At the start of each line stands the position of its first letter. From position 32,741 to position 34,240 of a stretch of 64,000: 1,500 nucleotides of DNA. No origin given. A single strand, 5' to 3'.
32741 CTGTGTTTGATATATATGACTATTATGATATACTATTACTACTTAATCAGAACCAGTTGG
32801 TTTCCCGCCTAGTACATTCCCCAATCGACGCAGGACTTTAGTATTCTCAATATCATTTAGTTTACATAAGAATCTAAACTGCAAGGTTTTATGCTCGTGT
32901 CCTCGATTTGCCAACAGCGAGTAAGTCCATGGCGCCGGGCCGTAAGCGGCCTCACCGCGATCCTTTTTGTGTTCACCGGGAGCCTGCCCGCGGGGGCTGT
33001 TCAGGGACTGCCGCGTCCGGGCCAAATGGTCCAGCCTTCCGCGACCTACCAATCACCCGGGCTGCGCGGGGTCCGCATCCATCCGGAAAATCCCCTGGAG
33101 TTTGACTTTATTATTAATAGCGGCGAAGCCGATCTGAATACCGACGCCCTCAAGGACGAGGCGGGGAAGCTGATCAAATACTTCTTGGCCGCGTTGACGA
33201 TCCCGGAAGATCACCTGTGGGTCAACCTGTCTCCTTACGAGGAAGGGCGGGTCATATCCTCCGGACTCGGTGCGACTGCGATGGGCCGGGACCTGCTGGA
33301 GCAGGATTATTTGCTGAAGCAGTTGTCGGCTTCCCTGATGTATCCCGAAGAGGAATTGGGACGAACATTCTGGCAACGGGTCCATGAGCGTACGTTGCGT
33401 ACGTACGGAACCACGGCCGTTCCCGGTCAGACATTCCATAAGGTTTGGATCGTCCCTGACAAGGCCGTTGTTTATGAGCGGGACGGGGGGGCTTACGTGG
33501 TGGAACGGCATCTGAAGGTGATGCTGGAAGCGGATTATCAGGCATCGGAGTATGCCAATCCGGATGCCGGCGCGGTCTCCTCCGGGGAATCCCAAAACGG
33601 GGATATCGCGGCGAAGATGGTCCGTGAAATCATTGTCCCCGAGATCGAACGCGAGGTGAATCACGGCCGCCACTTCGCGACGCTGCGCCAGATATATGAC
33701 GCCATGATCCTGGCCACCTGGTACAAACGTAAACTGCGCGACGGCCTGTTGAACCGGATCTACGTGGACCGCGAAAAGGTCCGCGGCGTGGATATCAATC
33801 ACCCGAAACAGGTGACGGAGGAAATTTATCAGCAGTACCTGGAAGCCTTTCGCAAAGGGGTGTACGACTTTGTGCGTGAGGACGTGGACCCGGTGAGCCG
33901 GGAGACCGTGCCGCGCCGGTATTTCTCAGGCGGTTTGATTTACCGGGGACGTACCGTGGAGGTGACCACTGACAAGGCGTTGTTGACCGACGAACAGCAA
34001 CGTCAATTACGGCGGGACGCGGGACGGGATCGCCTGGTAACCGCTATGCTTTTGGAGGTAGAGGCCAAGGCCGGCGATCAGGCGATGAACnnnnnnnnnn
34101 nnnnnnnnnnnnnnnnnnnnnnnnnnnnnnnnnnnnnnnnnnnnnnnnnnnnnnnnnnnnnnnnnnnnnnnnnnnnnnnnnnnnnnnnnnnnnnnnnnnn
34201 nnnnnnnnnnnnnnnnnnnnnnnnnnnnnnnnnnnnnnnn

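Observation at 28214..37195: Tightly linked block of three very large proteins: 1024-aa TPR protein, ICMT-PAP2 membrane enzyme, 1434-aa unknown secreted protein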

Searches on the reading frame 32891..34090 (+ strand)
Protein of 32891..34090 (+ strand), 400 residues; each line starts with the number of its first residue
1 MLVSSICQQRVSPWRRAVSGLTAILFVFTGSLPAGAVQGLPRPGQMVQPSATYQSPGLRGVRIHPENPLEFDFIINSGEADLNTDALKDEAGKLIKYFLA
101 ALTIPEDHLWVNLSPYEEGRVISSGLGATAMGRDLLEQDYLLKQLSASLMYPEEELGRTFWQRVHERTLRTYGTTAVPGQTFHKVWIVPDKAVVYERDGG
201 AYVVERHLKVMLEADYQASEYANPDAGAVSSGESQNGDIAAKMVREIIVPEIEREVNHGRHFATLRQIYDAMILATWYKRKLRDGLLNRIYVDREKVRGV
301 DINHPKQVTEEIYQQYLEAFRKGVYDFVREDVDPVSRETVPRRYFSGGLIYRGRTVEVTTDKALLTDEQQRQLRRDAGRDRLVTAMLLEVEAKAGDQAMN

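Call 41: predict_structure(alignment_id=A1)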
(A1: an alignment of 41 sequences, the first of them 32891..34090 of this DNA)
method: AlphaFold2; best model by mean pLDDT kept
length: 400 residues; sequences in the alignment: 41
mean_pLDDT: 72.1   pTM: 0.69
mean pLDDT of the five models: 72.1, 72.0, 70.8, 70.0, 69.3
residues with pLDDT >= 90: 91; 70-90: 140; 50-70: 98; < 50: 71
segments of 3 or more residues with pLDDT < 50: 1-8, 35-41, 45-52, 114-119, 291-294, 299-301, 323-331, 341-353, 392-400
pLDDT, mean of each block of 10 residues (from residue 1): 45 79 83 50 47 75 86 90 88 93 73 48 67 83 70 68 88 81 77 93 93 79 59 62 87 88 91 90 66 49 60 59 42 61 36 70 92 90 87 40
secondary structure, 60 per line:
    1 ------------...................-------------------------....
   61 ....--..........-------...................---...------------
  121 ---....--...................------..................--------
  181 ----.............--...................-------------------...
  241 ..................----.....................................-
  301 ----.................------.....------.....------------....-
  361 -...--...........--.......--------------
elements in order: H13-31 E57-64 E67-76 H84-102 H124-127 H130-148 H155-172 E185-197 E200-212 H213-218 H238-258 H263-299 H305-321 E328-332 E339-343 E356-359 H367-377 E380-386

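Call 52: find_related_loci(query=A1, collection=genome_contigs, flank=6000)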
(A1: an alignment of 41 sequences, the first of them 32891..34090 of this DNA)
Query A1 (400 aa) in genome_contigs; peptide patterns used: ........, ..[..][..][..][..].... (x = any residue, [..] = any of these).
590 stretches matched a pattern (row limit reached: there are more); 583 encode a relative of the query (tblastn E <= 1e-3); the best 80 are kept; 80 distinct loci.
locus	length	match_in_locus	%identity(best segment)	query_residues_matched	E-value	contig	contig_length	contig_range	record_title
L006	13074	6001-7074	54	5-349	2e-128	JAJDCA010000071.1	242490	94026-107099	MAG: Candidatus Omnitrophota bacterium isolate OFTM38 OFTM38_70, whole genome shotgun sequence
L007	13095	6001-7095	49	7-362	2e-124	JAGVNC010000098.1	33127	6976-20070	MAG: Candidatus Omnitrophota bacterium isolate DeMMO3_17 c_000000008767, whole genome shotgun sequence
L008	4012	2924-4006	51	2-364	4e-126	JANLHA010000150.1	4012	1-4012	MAG: Candidatus Omnitrophota bacterium isolate P6-5 k99_263595, whole genome shotgun sequence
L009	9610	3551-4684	49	1-370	4e-124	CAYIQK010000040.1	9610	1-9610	MAG TPA_asm: uncultured Planctomycetales bacterium isolate ERP119705_co25_244 genome assembly, contig: NODE_6651_length_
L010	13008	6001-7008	54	18-349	2e-123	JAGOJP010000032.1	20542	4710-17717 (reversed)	MAG: Candidatus Omnitrophota bacterium isolate Go_SlDig_bin_317 Go_SlDig_7337_length_20542_cov_4.667010, whole genome sh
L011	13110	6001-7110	49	2-360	5e-123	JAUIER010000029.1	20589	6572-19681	MAG: bacterium isolate 8_bin.41 NODE_2647_length_20589_cov_1.572867, whole genome shotgun sequence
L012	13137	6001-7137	50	12-368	8e-123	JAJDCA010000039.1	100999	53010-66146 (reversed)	MAG: Candidatus Omnitrophota bacterium isolate OFTM38 OFTM38_38, whole genome shotgun sequence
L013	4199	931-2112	48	2-373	9e-125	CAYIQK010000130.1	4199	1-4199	MAG TPA_asm: uncultured Planctomycetales bacterium isolate ERP119705_co25_244 genome assembly, contig: NODE_31626_length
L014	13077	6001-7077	50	6-350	9e-123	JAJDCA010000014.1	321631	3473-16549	MAG: Candidatus Omnitrophota bacterium isolate OFTM38 OFTM38_13, whole genome shotgun sequence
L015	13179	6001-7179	49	16-375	3e-122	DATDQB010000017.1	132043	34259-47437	MAG TPA_asm: Candidatus Omnitrophota bacterium isolate SMAG_U7936 k141_2020582, whole genome shotgun sequence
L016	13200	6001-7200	48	16-389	5e-122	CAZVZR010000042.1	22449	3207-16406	MAG TPA_asm: uncultured Planctomycetales bacterium isolate SRP193066_co2_435 genome assembly, contig: NODE_1212_length_2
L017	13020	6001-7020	53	14-348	4e-122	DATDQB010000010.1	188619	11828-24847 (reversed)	MAG TPA_asm: Candidatus Omnitrophota bacterium isolate SMAG_U7936 k141_3804585, whole genome shotgun sequence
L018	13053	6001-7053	52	22-348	2e-121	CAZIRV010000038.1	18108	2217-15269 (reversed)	MAG TPA_asm: uncultured Planctomycetales bacterium isolate SRP128015_co1_466 genome assembly, contig: NODE_4307_length_1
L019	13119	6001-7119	47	7-370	2e-121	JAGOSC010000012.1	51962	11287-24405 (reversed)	MAG: Candidatus Omnitrophota bacterium isolate Gw_Eff_bin_307 Gw_Eff_987_length_51962_cov_5.877380, whole genome shotgun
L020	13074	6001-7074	50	1-349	6e-121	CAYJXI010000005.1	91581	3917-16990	MAG TPA_asm: uncultured Planctomycetales bacterium isolate ERP125453_co1_481 genome assembly, contig: NODE_122_length_91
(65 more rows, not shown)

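Call 84: fold_search(model_id=the predicted structure, library=viral)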
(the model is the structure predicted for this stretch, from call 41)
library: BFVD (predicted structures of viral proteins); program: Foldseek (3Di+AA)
matches with E <= 10: 156; with E <= 0.001: 0
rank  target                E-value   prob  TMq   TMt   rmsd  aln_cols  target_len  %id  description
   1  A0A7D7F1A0            2.4e-01  0.06  0.10  0.16  20.2       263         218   12  Uncharacterized protein [hymenopteran rhabdo-related virus 109]
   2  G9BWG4                3.6e-01  0.06  0.13  0.08  23.8       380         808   11  (no name in the UniProt tables at hand)
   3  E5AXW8                4.5e-01  0.07  0.13  0.14  26.4       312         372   10  Uncharacterized protein p1 (Fragment) [Rice ragged stunt virus]
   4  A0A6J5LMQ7            4.5e-01  0.02  0.07  0.12  21.2       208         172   12  Uncharacterized protein [uncultured Caudovirales phage]
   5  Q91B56                5.3e-01  0.02  0.10  0.10  31.0       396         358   13  Wsv285 [White spot syndrome virus]
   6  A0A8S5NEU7            7.5e-01  0.06  0.12  0.19  22.5       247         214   10  Uncharacterized protein [Siphoviridae sp. ct9JD14]
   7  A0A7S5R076            7.9e-01  0.03  0.09  0.18  16.7       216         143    9  (no name in the UniProt tables at hand)
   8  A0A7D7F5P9            8.4e-01  0.02  0.08  0.08  33.8       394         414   12  (no name in the UniProt tables at hand)
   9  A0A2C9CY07            8.9e-01  0.06  0.10  0.16  15.3        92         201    9  Uncharacterized protein [Yersinia phage fHe-Yen9-04]
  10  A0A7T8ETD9            8.9e-01  0.06  0.10  0.12  18.5       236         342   12  (no name in the UniProt tables at hand)
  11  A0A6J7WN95            8.9e-01  0.03  0.11  0.17  13.8       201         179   12  Bacteriophage HK97-gp10, putative tail-component [uncultured Caudovirales phage]
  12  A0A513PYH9            9.4e-01  0.04  0.13  0.17  25.8       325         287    9  Major capsid protein (Fragment) [Suid betaherpesvirus 2]
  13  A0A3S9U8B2            9.9e-01  0.03  0.11  0.07  30.7       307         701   10  Structural protein [Alteromonas phage ZP6]
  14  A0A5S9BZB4            1.2e+00  0.05  0.12  0.13  25.5       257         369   12  Uncharacterized protein [Tenacibaculum phage PTm1]
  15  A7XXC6                1.2e+00  0.04  0.10  0.13  23.4       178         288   16  Uncharacterized protein [Thermus virus P23-45]
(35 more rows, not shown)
